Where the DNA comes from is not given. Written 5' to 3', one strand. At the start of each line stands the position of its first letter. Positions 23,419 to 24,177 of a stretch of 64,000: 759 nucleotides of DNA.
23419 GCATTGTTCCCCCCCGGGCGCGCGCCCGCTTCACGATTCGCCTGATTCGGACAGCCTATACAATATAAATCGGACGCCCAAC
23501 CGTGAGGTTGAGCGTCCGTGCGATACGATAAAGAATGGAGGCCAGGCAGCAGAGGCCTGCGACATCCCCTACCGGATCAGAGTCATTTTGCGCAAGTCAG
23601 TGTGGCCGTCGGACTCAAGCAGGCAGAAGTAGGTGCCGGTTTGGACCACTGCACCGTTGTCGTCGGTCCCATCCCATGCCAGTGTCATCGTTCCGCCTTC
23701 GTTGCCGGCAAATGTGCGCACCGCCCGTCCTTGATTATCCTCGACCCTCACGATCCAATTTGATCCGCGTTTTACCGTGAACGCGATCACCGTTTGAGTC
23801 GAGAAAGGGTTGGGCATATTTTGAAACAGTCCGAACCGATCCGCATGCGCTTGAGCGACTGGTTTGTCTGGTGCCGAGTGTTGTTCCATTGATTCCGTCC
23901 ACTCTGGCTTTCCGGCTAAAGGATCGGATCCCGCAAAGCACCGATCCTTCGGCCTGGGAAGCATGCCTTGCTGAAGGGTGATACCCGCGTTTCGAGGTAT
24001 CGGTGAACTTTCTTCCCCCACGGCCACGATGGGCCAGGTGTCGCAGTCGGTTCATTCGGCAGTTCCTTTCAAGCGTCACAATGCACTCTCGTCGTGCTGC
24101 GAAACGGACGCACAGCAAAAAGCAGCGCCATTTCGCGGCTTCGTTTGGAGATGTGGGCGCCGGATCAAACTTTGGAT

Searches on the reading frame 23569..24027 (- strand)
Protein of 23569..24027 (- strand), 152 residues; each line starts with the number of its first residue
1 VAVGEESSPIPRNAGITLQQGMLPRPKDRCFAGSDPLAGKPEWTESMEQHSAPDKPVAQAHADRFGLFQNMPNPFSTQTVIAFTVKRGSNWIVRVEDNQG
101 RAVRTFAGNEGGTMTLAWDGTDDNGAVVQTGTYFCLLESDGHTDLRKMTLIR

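Call 29: search_protein_families(library=pfam, proteins=[window:23569-24027:-], max_evalue=0.001)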
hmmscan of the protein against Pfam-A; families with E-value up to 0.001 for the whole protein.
window:23569-24027:- (152 aa): 1 family
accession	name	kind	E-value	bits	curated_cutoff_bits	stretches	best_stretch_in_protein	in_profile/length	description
PF13860.13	FlgD_ig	-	9.2e-08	32.4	27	1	92-133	26-69/79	FlgD Ig-like domain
